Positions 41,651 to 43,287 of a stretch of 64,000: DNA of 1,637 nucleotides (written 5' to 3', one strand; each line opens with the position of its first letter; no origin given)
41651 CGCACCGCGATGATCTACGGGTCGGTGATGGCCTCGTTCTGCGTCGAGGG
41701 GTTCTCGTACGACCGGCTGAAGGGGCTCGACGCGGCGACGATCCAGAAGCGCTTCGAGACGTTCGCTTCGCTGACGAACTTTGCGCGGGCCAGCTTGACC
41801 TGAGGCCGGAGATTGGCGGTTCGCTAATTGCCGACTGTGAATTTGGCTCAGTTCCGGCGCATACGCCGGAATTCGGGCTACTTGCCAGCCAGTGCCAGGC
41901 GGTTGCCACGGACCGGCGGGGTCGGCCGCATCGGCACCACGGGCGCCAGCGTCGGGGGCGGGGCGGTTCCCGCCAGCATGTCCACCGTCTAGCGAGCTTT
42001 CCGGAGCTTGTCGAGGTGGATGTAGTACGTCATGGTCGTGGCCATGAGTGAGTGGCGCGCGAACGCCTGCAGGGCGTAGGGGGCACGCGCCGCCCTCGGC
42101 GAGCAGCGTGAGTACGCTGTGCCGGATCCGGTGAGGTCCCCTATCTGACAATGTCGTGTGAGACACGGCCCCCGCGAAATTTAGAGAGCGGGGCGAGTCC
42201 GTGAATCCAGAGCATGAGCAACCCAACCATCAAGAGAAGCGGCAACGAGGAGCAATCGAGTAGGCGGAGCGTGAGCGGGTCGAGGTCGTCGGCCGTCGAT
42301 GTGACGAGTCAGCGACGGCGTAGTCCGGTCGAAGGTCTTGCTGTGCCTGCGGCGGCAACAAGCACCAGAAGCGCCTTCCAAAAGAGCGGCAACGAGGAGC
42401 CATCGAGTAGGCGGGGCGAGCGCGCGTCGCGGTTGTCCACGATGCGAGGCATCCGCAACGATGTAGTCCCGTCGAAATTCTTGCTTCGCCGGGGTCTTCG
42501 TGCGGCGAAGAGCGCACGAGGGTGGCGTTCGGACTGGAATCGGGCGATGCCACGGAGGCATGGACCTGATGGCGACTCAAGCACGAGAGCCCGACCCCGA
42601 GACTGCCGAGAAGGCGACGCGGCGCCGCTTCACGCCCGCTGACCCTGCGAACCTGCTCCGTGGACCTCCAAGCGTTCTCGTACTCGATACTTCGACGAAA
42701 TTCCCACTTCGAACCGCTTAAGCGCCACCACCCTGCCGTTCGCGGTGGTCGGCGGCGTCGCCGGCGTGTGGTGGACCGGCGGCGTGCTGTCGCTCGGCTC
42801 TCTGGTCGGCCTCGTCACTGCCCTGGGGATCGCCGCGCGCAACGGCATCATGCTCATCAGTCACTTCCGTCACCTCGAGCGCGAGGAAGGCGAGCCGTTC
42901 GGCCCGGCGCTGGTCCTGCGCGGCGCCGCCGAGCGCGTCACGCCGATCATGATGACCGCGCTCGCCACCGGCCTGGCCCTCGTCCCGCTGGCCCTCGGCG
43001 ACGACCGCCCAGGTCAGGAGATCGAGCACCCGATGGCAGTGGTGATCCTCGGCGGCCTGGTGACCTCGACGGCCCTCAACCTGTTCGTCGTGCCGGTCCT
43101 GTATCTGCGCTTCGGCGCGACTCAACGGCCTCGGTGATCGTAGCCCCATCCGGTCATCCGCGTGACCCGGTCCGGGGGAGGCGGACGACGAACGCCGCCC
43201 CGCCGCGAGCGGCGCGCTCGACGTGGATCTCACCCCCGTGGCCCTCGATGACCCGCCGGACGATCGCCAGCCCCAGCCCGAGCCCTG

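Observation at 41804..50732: Decayed genomic island: integrase remnant, czcA 3' fragment, metal-type TCS, gene fragments and low-GC genes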

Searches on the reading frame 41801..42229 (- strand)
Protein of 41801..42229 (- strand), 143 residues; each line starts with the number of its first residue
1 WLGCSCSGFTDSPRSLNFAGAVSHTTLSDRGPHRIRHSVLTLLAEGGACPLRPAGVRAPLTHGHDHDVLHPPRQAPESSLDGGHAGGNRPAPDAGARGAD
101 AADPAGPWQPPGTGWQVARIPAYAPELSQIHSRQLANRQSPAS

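Call 12: search_protein_families(library=pfam, max_evalue=10, proteins=[window:41801-42229:-])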
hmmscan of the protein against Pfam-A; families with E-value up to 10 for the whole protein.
seq(143 aa): 1 family
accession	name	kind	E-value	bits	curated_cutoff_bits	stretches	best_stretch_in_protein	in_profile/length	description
PF16304.10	DUF4946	-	0.0048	17.2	25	1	113-140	8-35/152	Domain of unknown function (DUF4946)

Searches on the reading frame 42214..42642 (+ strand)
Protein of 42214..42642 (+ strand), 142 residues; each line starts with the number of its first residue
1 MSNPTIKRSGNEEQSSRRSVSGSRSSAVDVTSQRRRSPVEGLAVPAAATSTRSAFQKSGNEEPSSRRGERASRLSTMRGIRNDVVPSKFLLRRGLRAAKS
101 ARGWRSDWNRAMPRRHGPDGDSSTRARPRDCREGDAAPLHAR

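Call 50: search_protein_families(library=phrogs, max_evalue=0.01, proteins=[window:42214-42642:+])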
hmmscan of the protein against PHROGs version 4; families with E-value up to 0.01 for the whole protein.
window:42214-42642:+ (142 aa): 0 families

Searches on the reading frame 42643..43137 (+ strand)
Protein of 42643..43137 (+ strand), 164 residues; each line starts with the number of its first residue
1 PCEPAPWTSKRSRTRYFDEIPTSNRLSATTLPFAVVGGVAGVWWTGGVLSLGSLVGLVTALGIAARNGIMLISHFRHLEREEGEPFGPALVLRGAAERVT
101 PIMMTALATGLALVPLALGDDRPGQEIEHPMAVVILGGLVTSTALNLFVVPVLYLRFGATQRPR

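Call 10: search_protein_families(library=pfam, max_evalue=0.01, proteins=[window:42643-43137:+])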
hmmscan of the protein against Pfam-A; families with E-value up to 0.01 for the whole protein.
window:42643-43137:+ (164 aa): 2 families
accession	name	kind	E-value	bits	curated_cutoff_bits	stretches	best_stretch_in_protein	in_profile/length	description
PF00873.25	ACR_tran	-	9.1e-35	120.1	28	1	29-157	894-1020/1021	AcrB/AcrD/AcrF family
PF11318.15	DUF3120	-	0.0056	17.5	29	1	28-144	79-188/199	Protein of unknown function (DUF3120)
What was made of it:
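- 42727..43137 (+): 3' fragment (136 codons + stop) of an RND efflux permease gene. The first ~920 codons and the adaptor and outer-membrane genes are deleted. ACR_tran positions 894-1020 of 1021, E 9e-35 (call 10).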

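Call 18: search_protein_families(library=ncbifam, max_evalue=0.001, proteins=[window:42643-43137:+])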
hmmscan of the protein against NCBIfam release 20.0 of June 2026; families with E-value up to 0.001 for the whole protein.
window:42643-43137:+ (164 aa): 11 families
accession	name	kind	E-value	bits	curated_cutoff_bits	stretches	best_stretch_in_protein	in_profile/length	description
TIGR00914.1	2A0601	subfamily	2.3e-28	98.5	701.45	1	28-155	909-1033/1051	CusA/CzcA family heavy metal efflux RND transporter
NF033617.1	RND_permease_2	subfamily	6.3e-25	87.3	1250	1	29-157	881-1007/1009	multidrug efflux RND transporter permease subunit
TIGR00915.1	2A0602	subfamily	2.1e-20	72.3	940.35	1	30-155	903-1026/1050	efflux RND transporter permease subunit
NF000282.2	RND_permease_1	subfamily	7.3e-20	70.5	1250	1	30-155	903-1025/1029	multidrug efflux RND transporter permease subunit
NF007798.0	PRK10503.1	equivalog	3.4e-18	64.7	1584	1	29-158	896-1023/1040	MdtB/MuxB family multidrug efflux RND transporter permease subunit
NF007905.0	PRK10614.1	equivalog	2.1e-17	62.1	1774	1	29-158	882-1009/1025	multidrug efflux RND transporter permease subunit MdtC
NF007131.0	PRK09577.1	equivalog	2.9e-13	48.4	1768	1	31-158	899-1023/1045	multidrug efflux RND transporter permease subunit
NF007842.1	PRK10555.1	equivalog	5.3e-13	47.7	1854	1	30-155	902-1024/1036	multidrug efflux RND transporter permease AcrD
NF000037.1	RND_perm_OqxB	exception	2.7e-12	45.3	2200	1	31-156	911-1033/1050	multidrug efflux RND transporter permease subunit OqxB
NF007133.0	PRK09579.1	equivalog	2.8e-12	45.1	1763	1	29-155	876-1000/1017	multidrug efflux RND transporter permease subunit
NF011706.2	PRK15127.1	equivalog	5.1e-12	44.5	2150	1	30-155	904-1027/1049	multidrug efflux RND transporter permease subunit AcrB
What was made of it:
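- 42727..43137 (+): TIGR00914 positions 909-1033 of 1051 (call 18).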
